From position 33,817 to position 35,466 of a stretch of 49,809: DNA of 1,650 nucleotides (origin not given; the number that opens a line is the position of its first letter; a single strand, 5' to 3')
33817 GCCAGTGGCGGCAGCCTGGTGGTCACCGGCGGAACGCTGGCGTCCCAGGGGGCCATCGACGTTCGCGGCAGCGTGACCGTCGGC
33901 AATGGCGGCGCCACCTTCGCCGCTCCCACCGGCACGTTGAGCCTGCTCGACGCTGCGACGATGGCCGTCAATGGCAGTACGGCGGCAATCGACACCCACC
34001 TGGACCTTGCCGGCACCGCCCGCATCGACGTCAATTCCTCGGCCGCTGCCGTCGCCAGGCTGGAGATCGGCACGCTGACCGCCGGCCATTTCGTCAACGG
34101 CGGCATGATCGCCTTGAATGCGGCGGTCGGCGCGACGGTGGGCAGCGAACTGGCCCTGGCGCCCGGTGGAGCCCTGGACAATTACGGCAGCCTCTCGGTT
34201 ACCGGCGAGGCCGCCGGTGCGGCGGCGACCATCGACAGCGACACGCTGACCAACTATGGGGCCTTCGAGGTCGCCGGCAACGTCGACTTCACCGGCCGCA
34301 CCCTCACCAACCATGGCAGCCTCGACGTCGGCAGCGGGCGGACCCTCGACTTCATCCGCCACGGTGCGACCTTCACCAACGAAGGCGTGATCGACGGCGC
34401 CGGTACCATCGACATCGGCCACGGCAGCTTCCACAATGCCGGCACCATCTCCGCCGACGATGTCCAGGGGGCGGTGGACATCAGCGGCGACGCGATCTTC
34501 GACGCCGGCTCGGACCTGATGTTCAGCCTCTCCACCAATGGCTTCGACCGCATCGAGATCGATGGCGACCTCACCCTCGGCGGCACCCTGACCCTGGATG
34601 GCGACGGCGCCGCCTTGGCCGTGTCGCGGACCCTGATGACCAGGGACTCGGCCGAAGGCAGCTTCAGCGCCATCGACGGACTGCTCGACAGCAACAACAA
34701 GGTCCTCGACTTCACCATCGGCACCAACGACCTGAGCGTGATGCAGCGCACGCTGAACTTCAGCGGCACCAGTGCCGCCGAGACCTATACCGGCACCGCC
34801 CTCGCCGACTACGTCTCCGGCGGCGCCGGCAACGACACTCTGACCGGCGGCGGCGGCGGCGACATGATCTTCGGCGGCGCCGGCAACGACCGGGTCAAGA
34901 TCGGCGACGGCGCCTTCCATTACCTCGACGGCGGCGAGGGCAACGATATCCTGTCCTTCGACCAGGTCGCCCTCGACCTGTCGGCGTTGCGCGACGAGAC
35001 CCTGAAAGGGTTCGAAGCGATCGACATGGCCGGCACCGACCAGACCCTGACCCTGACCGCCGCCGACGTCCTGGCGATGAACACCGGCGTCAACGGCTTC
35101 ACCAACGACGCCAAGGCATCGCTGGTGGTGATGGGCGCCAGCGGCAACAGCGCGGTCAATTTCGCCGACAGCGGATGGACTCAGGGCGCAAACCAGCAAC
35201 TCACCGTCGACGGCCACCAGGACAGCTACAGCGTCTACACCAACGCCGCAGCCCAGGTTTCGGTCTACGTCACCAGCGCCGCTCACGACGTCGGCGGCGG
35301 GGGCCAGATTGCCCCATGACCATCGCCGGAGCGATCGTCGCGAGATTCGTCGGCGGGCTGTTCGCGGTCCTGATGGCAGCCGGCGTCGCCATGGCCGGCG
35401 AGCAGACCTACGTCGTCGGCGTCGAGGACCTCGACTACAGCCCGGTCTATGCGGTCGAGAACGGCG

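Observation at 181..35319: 35.1-kb single ORF with T1SS-substrate features but no secretion or retention genes in the 14 kb downstream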

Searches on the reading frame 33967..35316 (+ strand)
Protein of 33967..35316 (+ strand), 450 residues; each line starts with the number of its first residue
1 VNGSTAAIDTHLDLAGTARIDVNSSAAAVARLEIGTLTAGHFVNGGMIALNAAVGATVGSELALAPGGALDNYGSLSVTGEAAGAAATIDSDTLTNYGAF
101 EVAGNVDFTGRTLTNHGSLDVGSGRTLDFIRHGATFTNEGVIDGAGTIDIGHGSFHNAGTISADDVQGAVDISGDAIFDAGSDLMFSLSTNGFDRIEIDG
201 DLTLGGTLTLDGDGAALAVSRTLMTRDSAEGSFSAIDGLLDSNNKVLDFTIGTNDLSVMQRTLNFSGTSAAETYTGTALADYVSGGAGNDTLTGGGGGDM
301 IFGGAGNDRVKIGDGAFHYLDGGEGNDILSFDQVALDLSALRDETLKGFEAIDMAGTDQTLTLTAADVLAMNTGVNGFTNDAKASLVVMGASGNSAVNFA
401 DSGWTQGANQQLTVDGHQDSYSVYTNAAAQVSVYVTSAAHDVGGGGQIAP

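Call 24: search_protein_families(library=pfam, proteins=[window:34201-35316:+], max_evalue=0.01)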
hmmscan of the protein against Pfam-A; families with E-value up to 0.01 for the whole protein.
window:34201-35316:+ (372 aa): 1 family
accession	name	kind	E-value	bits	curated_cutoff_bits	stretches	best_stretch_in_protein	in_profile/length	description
PF00353.25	HemolysinCabind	-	2.8e-10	40.4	23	1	197-231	1-35/36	RTX calcium-binding nonapeptide repeat (4 copies)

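Call 43: search_solved_structures(query=window:33967-35316:+, max_evalue=0.1)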
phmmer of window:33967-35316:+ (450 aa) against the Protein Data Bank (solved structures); distinct sequences matched with E-value up to 0.1: 30.
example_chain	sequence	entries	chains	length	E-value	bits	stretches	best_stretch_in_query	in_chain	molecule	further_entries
7usl_C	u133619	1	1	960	2.7e-14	56.2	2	259-309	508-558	Bifunctional hemolysin-adenylate cyclase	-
7rah_E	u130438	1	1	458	1.8e-09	40.4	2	259-310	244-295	Bifunctional adenylate cyclase toxin/hemolysin CyaA,Bifunctional adenylate cyclase toxin/h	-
2z8z_A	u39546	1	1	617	9.2e-09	38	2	257-327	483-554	Lipase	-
2zj7_A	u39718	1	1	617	9.4e-09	38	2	257-327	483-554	Lipase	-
2z8x_A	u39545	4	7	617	9.5e-09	38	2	257-327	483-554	Lipase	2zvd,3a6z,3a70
2zj6_A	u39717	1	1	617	2.9e-08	36.3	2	257-327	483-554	Lipase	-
6sus_A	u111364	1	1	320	2e-06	30.3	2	266-315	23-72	Bifunctional hemolysin/adenylate cyclase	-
2ml2_A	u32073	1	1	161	8.4e-06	28.3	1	268-397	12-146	Poly(beta-D-mannuronate) C5 epimerase 6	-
2ml1_A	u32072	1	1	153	6.6e-05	25.3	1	267-399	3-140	Poly(beta-D-mannuronate) C5 epimerase 6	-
9p6c_A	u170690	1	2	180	0.0003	23.1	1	263-330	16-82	Hemolysin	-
9cse_A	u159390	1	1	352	0.0017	20.7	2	265-329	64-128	Large adhesion protein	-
6ixx_A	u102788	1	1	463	0.0028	19.9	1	282-397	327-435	Alkaline metalloprotease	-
3hbu_P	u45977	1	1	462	0.003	19.8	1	263-363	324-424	Secreted protease C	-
3u1r_A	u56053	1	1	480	0.0031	19.8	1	283-397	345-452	Alkaline metalloprotease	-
1go7_P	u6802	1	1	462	0.0033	19.7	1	263-363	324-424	PROTEASE C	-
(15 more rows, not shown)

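Call 49: search_protein_representatives(protein=window:33967-35316:+)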
Query: 450 residues. Proteins with E-value up to 0.001 (for the whole library): 46701; up to 1e-10: 11233; up to 1e-30: 854. The best 150 are listed.
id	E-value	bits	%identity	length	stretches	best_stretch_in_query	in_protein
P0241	2.0e-260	880.3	41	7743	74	246-347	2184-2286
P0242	9.6e-149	512.4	39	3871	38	246-331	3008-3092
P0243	3.3e-126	438.1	35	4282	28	258-373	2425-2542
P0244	2.6e-125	435.2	40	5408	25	280-439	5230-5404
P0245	5.1e-117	407.9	44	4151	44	271-355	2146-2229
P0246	4.5e-102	358.6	44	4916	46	274-330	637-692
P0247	1.3e-101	357.1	41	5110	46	274-373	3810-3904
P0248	1.2e-98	347.4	43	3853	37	248-327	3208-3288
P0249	3.0e-97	342.8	37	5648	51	250-341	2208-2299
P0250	5.9e-95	335.2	43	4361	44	223-329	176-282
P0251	1.7e-94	333.7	44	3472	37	258-329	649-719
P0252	6.1e-93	328.6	37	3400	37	276-356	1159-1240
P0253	1.9e-92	326.9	39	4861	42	224-359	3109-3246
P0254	9.9e-92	324.6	39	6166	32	265-391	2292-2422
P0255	4.4e-88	312.5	40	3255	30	237-319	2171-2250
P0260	1.4e-80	287.9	40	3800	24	277-431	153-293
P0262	3.9e-80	286.3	46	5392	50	98-438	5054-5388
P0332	7.0e-53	196.6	39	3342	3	67-439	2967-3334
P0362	3.4e-50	187.7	40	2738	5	88-425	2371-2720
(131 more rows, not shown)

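Call 51: list_cluster_members(proteins=[P0332, P0262, P0244, P0260, P0362, P0241])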
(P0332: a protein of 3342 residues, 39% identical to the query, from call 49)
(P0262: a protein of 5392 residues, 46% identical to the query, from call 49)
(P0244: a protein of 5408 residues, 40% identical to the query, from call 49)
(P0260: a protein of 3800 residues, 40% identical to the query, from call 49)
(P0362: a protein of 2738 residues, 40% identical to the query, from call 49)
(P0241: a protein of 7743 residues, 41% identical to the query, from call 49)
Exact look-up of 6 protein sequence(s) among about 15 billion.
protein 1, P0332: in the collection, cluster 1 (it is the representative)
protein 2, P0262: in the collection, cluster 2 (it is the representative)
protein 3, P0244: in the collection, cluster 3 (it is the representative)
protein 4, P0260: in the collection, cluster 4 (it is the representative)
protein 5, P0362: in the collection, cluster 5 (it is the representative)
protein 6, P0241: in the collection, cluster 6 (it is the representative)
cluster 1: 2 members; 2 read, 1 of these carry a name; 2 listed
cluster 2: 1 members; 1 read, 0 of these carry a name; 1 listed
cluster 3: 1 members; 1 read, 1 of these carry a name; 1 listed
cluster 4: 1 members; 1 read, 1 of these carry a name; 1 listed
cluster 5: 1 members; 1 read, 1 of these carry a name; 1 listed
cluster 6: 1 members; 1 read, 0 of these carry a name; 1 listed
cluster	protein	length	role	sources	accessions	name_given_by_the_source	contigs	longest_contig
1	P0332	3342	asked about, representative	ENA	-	-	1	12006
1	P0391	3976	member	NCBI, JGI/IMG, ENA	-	hypothetical protein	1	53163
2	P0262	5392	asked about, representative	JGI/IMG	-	-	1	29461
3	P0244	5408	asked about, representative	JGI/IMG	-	Ca2+-binding RTX toxin-like protein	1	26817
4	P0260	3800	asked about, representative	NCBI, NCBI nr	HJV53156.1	MAG TPA: hypothetical protein VJ652_16935, partial [Noviherbaspirillum sp.] | hypothetical protein [Noviherbaspirillum sp.]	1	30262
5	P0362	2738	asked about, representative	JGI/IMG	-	hypothetical protein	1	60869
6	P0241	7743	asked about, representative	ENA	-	-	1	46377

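Call 53: search_protein_families(library=pfam, proteins=[P0391, P0362], max_evalue=0.001)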
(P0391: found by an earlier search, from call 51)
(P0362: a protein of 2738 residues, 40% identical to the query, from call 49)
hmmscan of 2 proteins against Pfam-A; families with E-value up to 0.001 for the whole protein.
P0391 (3976 aa): 10 families
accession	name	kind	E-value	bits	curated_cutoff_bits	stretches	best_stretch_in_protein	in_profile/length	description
PF13385.13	Laminin_G_3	-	2.6e-217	713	27.6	11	1883-2034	2-151/151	Concanavalin A-like lectin/glucanases superfamily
PF17963.7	Big_9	-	2.5e-34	118.5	23.6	4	1557-1641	4-88/89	Bacterial Ig domain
PF02210.31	Laminin_G_2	-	1e-26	94.3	22.9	0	1399-1498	18-123/126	Laminin G domain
PF17892.7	Cadherin_5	-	1.6e-18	66.8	26.5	2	2640-2690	47-96/98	Cadherin-like domain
PF00354.24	Pentaxin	-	1.5e-16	61.2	25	0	1004-1091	83-172/194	Pentaxin family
PF00054.30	Laminin_G_1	-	1.1e-15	58.4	24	0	1930-1997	19-84/131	Laminin G domain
PF06439.18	3keto-disac_hyd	-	2.5e-10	41.1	26.8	0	650-728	60-149/187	3-keto-disaccharide hydrolase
PF22925.3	TS_C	-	6.5e-07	29.6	27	0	1961-2009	125-175/202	Trans-sialidase, C-terminal domain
PF00353.25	HemolysinCabind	-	8.8e-06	26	23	1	3816-3841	11-36/36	RTX calcium-binding nonapeptide repeat (4 copies)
PF17803.7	Cadherin_4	-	9.3e-05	23.3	25.1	2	1545-1611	2-71/71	Bacterial cadherin-like domain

P0362 (2738 aa): 6 families
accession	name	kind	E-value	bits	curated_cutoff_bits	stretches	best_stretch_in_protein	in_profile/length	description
PF01839.29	FG-GAP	-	1.4e-131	427.4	22.1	21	1427-1464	2-37/37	FG-GAP repeat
PF13517.12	FG-GAP_3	-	2.8e-22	79.5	26.9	0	2152-2187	24-60/61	FG-GAP-like repeat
PF00353.25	HemolysinCabind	-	2.6e-20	72.4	23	5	1556-1591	1-36/36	RTX calcium-binding nonapeptide repeat (4 copies)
PF13385.13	Laminin_G_3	-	2.7e-20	73.5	27.6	1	947-1087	13-151/151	Concanavalin A-like lectin/glucanases superfamily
PF14312.12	FG-GAP_2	-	4.2e-13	49.7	23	0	1300-1321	27-48/49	FG-GAP repeat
PF01849.23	NAC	-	1.4e-05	25.3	21.3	0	1627-1667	14-54/57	NAC domain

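Call 54: find_encoding_contigs(protein=P0391, flank=10000, max_places=3)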
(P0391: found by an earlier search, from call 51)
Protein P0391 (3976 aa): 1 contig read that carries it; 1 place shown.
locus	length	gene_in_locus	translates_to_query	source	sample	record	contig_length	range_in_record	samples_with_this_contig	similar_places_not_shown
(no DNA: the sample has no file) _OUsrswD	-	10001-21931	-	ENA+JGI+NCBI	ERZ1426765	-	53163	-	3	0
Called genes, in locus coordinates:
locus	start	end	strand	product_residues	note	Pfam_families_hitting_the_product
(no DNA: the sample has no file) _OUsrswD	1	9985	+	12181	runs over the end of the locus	-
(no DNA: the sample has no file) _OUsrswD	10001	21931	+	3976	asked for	PF13385:Laminin_G_3, PF13385:Laminin_G_3, PF13385:Laminin_G_3, PF13385:Laminin_G_3, PF17963:Big_9, PF13385:Laminin_G_3, PF17963:Big_9, PF13385:Laminin_G_3, +12 more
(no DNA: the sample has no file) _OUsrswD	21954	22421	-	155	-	PF11939:NiFe-hyd_HybE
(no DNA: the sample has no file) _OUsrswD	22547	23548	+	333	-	PF00316:FBPase, PF18913:FBPase_C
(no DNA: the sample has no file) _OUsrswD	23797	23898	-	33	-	?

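Call 55: find_encoding_contigs(protein=P0362, flank=10000, max_places=3)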
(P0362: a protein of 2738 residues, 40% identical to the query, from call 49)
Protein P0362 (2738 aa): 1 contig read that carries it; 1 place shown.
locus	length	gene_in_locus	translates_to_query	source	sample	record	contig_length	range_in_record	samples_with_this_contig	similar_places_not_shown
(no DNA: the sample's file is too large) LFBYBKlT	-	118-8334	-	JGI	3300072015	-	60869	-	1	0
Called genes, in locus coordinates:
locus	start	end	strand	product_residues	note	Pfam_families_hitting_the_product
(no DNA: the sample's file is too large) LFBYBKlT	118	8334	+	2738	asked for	PF00353:HemolysinCabind (weak), PF01839:FG-GAP (weak), PF01839:FG-GAP (weak), PF13385:Laminin_G_3, PF01839:FG-GAP, PF00353:HemolysinCabind (weak), PF01839:FG-GAP, PF00353:HemolysinCabind (weak), +2 more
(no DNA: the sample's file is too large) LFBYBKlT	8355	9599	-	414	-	PF05977:MFS_3 (faint), PF07690:MFS_1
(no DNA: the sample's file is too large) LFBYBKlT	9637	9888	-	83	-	-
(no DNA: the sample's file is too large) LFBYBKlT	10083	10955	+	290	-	PF02668:TauD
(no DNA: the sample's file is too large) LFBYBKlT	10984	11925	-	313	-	PF00296:Bac_luciferase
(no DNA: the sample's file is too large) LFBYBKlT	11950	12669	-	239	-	PF00293:NUDIX (faint)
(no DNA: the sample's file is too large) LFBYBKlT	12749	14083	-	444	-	PF01425:Amidase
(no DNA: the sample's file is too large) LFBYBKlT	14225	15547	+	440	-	PF09298:FAA_hydrolase_N, PF01557:FAA_hydrolase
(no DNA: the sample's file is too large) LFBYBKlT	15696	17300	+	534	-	PF00496:SBP_bac_5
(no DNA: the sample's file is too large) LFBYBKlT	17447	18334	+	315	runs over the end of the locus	PF19300:BPD_transp_1_N, PF00528:BPD_transp_1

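Call 56: find_encoding_contigs(protein=P0260, flank=10000, max_places=3)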
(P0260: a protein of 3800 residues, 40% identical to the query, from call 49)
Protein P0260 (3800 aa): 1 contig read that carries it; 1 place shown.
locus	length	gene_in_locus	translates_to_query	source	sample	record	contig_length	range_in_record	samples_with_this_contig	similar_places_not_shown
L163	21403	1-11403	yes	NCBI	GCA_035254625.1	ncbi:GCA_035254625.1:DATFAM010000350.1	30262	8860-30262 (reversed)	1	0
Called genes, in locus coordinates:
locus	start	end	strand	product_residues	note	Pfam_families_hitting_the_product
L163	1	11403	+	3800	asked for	PF00353:HemolysinCabind, PF01839:FG-GAP (weak), PF00353:HemolysinCabind (weak)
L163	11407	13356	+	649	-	PF00664:ABC_membrane, PF00005:ABC_tran, PF02463:SMC_N (faint), PF13304:AAA_21 (faint)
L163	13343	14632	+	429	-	PF25917:BSH_RND (weak), PF25919:BSH_CusB (weak), PF25984:BSH_YknX (weak), PF25994:HH_AprE, PF26002:Beta-barrel_AprE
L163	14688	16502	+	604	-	PF02321:OEP, PF24125:Cds6_C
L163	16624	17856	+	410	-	PF12000:Glyco_trans_4_3, PF00534:Glycos_transf_1, PF13692:Glyco_trans_1_4, PF13524:Glyco_trans_1_2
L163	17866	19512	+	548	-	PF20706:GT4-conflict, PF00534:Glycos_transf_1, PF13692:Glyco_trans_1_4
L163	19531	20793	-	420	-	PF07399:Na_H_antiport_3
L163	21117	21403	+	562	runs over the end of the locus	PF02203:TarH, PF12729:4HB_MCP_1, PF00672:HAMP, PF00015:MCPsignal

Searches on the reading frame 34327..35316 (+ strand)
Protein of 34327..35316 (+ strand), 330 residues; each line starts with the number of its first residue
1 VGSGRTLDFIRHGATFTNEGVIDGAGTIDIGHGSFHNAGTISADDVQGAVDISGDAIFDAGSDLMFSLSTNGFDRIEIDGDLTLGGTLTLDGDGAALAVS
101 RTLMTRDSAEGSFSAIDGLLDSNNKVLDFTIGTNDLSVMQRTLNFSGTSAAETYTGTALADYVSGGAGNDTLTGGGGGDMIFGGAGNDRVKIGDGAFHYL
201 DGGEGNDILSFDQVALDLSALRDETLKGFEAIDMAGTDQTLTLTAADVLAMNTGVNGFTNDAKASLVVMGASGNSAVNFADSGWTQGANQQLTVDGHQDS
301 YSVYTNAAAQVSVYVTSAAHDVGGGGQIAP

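Call 70: predict_structure(alignment_id=A1)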
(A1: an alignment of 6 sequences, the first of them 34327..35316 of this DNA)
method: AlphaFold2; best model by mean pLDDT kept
length: 330 residues; sequences in the alignment: 6
mean_pLDDT: 72.4   pTM: 0.68
mean pLDDT of the five models: 72.4, 71.5, 67.5, 66.1, 64.1
residues with pLDDT >= 90: 59; 70-90: 121; 50-70: 121; < 50: 29
segments of 3 or more residues with pLDDT < 50: 1-5, 10-15, 323-330
pLDDT, mean of each block of 10 residues (from residue 1): 49 46 56 52 56 66 63 63 67 57 64 57 66 70 75 83 87 84 91 81 92 78 80 82 88 86 89 73 87 90 91 83 37
secondary structure, 60 per line:
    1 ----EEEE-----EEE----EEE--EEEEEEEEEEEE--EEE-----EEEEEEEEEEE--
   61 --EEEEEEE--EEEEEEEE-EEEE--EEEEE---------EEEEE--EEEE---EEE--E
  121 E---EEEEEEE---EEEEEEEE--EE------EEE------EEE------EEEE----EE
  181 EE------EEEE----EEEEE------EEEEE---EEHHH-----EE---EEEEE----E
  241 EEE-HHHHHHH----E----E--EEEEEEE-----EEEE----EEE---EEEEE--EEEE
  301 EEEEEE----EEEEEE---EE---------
elements in order: E5-8 E14-16 E21-23 E26-37 E40-42 E48-58 E63-69 E72-79 E81-84 E87-91 E101-105 E108-111 E115-117 E125-131 E135-142 E153-155 E162-164 E171-174 E179-182 E189-192 E197-201 E208-212 E231-235 E240-243 H245-251 E264-270 E276-279 E284-286 E290-294 E297-306 E311-316

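Call 73: fold_search(model_id=the predicted structure, library=pdb)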
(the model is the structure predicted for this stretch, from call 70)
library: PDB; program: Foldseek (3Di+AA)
matches with E <= 10: 145; with E <= 0.001: 0
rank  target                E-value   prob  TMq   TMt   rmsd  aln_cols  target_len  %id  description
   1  7rah_E                8.3e-03  0.66  0.21  0.20  15.3       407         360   14  Adenylate cyclase toxin RTX domain fragment bound to M1H5 Fab and M2B10 Fab (released 2021-09-15)
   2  3ml3                  1.4e-02  1.00  0.27  0.52   8.6       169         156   15  Crystal structure of the IcsA autochaperone region (released 2011-03-02)
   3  3a6z_A                1.8e-02  0.23  0.16  0.11  15.9       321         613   14  Crystal structure of Pseudomonas sp. MIS38 lipase (PML) in the open conformation following dialysis against Ca-free bu (released 2010-05-26)
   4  2zvd_A                1.9e-02  0.41  0.16  0.11  16.2       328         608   15  Crystal structure of Pseudomonas sp. MIS38 lipase in an open conformation (released 2009-11-10)
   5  2zj7                  2.0e-02  0.30  0.16  0.11  16.3       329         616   16  Crystal structure of D157A mutant of Pseudomonas sp. MIS38 lipase (released 2008-12-02)
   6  2z8x                  3.1e-02  0.16  0.16  0.11  15.2       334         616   13  Crystal structure of extracellular lipase from Pseudomonas sp. MIS38 (released 2007-10-30)
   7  9p0d                  4.0e-02  0.94  0.15  0.30  10.5       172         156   17  Crystal structure of Sr2+-bound RTX domain block V of adenylate cyclase toxin from Bordetella pertussis (released 2026-01-07)
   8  2z8z                  4.2e-02  0.20  0.15  0.10  15.9       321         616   16  Crystal structure of a platinum-bound S445C mutant of Pseudomonas sp. MIS38 lipase (released 2007-10-30)
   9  9p0c_A                4.5e-02  0.66  0.18  0.28  12.1       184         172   19  Crystal structure of Ca2+-bound RTX domain block V of adenylate cyclase toxin from Bordetella pertussis (released 2026-01-07)
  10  5t61_O                5.5e-02  0.54  0.21  0.24  16.4       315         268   13  TUNGSTEN-CONTAINING FORMYLMETHANOFURAN DEHYDROGENASE FROM METHANOTHERMOBACTER WOLFEII, TRICLINIC FORM AT 2.55 A (released 2016-10-19)
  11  5t61_C                6.0e-02  0.54  0.21  0.25  16.3       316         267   13  TUNGSTEN-CONTAINING FORMYLMETHANOFURAN DEHYDROGENASE FROM METHANOTHERMOBACTER WOLFEII, TRICLINIC FORM AT 2.55 A (released 2016-10-19)
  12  5t5i_C                6.3e-02  0.47  0.20  0.23  16.7       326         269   12  TUNGSTEN-CONTAINING FORMYLMETHANOFURAN DEHYDROGENASE FROM METHANOTHERMOBACTER WOLFEII, ORTHORHOMBIC FORM AT 1.9 A (released 2016-10-19)
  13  2zj6                  7.0e-02  0.15  0.15  0.10  15.8       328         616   16  Crystal structure of D337A mutant of Pseudomonas sp. MIS38 lipase (released 2008-12-02)
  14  9p6c_A                8.2e-02  0.89  0.16  0.29  10.4       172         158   16  RTX domain block V of adenylate cyclase toxin with mutations D1533N, A1542N, D1560N, S1569N, D1587N, H1598N, H1608N (released 2025-12-24)
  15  6sus                  8.2e-02  0.25  0.17  0.21  14.9       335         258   17  Crystal structure of RTX domain blocks IV and V of adenylate cyclase toxin from Bordetella pertussis (released 2020-09-16)
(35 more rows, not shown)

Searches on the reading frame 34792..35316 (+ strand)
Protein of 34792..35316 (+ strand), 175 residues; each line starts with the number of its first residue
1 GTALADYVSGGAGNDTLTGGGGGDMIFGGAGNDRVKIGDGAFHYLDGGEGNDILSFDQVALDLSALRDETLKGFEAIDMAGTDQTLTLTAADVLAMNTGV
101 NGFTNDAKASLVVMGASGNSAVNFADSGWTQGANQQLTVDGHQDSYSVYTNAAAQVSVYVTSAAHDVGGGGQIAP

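Call 58: search_dna_similar(query=window:34792-35316:+, collection=plasmids, mode=protein, max_rows=25, max_evalue=1e-8)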
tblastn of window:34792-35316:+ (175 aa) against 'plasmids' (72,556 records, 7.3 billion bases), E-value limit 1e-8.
No match.

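Call 67: search_protein_families(library=ncbifam, proteins=[window:34792-35316:+], max_evalue=1)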
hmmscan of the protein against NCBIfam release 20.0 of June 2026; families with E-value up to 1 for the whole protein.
window:34792-35316:+ (175 aa): 8 families
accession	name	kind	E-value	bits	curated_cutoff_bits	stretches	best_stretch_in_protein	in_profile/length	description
NF046115.1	Ca_rpt_SMc04171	equivalog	9.8e-07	28.3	625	1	1-58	282-338/574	SMc04171 family calcium-binding repeat protein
NF033203.1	entero_EhxA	exception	6.2e-06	24.6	2000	1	6-79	739-812/997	enterohemolysin EhxA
NF033943.0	RTX_toxin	subfamily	1e-05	24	1000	1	5-58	705-757/930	RTX family hemolysin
NF050046.1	PueAB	exception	0.00014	20.5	670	1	8-139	372-501/616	polyurethane esterase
NF053766.1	ZapA_metallo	exception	0.0088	15.1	940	1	6-69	340-402/483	ZapA family metalloprotease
NF035945.1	Zn_serralysin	subfamily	0.028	13.6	500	1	9-85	323-401/462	serralysin family metalloprotease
NF001528.0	PRK00364.1-4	equivalog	0.034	14.3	119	1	57-115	7-61/95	co-chaperone GroES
NF052454.1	BtaGlycanEglC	equivalog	0.22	10.4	700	1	5-96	109-195/459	endo-1,3-1,4-beta-glycanase EglC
